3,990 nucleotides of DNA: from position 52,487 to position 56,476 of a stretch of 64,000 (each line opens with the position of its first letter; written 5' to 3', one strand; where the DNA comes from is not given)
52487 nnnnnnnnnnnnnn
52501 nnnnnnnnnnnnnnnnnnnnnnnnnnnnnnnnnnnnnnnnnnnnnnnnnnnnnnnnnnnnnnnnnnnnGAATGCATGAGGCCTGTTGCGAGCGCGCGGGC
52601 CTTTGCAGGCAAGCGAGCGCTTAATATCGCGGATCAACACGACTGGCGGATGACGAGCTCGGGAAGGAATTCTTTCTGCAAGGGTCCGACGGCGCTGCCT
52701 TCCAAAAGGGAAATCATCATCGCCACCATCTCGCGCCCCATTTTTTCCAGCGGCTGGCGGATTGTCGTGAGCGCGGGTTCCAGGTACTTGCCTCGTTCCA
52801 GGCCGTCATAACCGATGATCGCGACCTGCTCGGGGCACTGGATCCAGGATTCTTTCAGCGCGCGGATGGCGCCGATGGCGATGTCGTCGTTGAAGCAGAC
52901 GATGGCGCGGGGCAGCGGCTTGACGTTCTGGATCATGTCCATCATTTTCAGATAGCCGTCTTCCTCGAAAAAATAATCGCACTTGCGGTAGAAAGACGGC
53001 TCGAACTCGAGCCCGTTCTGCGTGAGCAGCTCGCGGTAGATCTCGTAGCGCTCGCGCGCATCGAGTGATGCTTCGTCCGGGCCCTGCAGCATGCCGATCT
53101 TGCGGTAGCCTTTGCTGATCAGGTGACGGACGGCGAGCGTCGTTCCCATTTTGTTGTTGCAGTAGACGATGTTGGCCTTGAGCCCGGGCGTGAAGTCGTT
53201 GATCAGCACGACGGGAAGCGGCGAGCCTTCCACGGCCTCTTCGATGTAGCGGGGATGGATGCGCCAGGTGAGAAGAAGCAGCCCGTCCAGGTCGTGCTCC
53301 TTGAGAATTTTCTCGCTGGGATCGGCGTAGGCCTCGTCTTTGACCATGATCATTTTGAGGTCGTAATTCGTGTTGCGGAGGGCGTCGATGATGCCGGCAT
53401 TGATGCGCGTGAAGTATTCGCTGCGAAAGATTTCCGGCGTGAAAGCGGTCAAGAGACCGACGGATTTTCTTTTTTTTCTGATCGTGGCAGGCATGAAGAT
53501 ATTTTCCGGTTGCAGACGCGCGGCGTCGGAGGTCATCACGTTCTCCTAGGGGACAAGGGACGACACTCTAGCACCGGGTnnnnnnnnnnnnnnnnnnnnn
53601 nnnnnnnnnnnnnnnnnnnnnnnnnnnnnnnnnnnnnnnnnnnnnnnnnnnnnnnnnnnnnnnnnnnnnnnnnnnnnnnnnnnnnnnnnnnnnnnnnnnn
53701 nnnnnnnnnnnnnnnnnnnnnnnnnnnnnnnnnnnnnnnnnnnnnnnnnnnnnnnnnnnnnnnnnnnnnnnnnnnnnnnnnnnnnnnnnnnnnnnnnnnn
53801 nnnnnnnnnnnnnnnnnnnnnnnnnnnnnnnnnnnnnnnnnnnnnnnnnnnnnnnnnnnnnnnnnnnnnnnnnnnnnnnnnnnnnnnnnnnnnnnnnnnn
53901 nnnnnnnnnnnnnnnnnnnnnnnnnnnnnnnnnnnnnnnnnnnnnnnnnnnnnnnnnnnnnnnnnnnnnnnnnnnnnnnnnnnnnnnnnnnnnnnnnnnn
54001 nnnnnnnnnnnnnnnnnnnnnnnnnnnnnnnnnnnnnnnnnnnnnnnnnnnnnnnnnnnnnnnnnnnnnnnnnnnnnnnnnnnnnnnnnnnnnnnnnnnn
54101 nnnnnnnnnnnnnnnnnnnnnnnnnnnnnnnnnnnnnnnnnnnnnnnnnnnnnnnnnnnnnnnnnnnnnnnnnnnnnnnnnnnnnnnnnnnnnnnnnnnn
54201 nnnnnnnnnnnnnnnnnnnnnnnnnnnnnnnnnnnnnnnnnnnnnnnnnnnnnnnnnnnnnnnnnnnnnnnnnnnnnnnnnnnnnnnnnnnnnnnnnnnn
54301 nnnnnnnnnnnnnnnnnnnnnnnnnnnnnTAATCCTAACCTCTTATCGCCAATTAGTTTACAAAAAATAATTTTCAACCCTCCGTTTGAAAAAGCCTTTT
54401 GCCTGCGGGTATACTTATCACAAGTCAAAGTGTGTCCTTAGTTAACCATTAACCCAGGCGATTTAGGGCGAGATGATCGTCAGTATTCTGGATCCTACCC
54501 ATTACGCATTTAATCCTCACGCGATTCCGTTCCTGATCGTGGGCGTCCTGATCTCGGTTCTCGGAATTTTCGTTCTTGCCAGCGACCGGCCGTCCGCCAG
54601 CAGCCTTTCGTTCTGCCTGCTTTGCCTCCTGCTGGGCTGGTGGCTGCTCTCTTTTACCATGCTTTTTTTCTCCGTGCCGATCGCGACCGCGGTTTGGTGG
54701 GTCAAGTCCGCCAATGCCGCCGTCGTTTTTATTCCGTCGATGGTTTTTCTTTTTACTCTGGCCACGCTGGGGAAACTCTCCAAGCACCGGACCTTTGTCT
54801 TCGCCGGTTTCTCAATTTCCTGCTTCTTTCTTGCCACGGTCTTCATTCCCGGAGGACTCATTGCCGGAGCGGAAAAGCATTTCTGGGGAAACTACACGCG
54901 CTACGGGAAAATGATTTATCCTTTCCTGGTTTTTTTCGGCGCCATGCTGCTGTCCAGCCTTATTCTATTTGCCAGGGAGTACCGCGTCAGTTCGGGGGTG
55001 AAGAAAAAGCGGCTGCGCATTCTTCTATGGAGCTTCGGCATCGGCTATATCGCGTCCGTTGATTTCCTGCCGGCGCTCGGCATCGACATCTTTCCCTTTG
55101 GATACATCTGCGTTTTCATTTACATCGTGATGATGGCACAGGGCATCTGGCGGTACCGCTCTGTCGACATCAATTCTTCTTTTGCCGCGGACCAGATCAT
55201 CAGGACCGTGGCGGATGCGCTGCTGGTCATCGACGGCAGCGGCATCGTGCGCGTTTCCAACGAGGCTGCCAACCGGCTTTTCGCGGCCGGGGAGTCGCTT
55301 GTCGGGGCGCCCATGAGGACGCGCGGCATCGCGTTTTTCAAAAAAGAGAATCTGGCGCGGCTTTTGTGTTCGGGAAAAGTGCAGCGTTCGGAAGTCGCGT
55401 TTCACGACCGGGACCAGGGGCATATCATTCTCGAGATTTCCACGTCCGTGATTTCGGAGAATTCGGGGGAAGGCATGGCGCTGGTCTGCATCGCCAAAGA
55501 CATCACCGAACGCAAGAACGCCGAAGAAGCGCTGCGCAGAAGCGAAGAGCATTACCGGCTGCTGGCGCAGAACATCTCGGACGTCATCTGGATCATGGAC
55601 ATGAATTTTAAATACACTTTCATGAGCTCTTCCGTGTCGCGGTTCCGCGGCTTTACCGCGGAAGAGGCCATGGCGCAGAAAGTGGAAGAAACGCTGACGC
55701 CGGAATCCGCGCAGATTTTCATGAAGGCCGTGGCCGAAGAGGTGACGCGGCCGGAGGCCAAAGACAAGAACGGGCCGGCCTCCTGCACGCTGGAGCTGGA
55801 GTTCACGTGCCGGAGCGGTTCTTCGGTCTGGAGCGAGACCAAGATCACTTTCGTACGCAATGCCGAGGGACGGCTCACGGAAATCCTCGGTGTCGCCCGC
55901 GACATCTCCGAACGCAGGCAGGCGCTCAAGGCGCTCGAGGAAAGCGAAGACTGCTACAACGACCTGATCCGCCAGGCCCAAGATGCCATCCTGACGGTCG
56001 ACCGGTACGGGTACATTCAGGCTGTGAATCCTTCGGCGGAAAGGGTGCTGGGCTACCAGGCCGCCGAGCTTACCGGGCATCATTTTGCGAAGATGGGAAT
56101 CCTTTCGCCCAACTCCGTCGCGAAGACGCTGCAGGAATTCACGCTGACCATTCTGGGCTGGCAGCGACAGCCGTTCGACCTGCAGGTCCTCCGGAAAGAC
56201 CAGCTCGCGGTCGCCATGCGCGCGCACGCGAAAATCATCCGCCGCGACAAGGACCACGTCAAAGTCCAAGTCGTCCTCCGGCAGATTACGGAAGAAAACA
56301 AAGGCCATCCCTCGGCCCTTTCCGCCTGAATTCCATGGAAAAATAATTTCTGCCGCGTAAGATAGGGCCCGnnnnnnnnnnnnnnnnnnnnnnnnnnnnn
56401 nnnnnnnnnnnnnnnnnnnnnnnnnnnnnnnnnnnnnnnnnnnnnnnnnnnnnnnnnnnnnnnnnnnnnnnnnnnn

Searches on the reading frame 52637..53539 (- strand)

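Call 68: search_protein_families(library=pfam, proteins=[window:52637-53539:-], max_evalue=0.001)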
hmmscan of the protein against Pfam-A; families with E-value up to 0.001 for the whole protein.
window:52637-53539:- (301 aa): 3 families
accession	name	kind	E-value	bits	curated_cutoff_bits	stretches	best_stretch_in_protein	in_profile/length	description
PF13377.12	Peripla_BP_3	-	1.1e-33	117.1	26.5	1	137-301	1-167/167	Periplasmic binding protein-like domain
PF00532.27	Peripla_BP_1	-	3.8e-23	82.8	22.2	1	41-277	14-259/281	Periplasmic binding proteins and sugar binding domain of LacI family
PF13407.12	Peripla_BP_4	-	6.6e-09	36.1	35.1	1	135-281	113-256/258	Periplasmic binding protein domain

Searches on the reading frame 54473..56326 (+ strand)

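Call 68: search_protein_families(library=pfam, proteins=[window:54473-56326:+], max_evalue=0.001)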
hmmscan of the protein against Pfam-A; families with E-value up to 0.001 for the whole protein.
window:54473-56326:+ (618 aa): 7 families
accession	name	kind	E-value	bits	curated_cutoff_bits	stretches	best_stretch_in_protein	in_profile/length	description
PF13426.13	PAS_9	-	4.9e-25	88.2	27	3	370-480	2-103/103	PAS domain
PF08448.16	PAS_4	-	2.3e-22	79.7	23.1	3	367-483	3-110/110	PAS fold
PF00989.32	PAS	-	5.2e-22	78.4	22.6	2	359-478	1-113/113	PAS fold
PF08447.18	PAS_3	-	2.9e-13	50.3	25.6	1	382-475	2-89/89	PAS fold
PF16927.11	HisKA_7TM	-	2.4e-10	41.1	28.6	1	21-233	3-222/224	N-terminal 7TM region of histidine kinase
PF13188.13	PAS_8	-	8.4e-09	35.5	21.8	0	495-532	3-40/65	PAS domain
PF24820.1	Diguanyl_cycl_sensor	-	5.5e-08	33.2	28.1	0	498-538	1-41/109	Diguanylate cyclase-like sensor domain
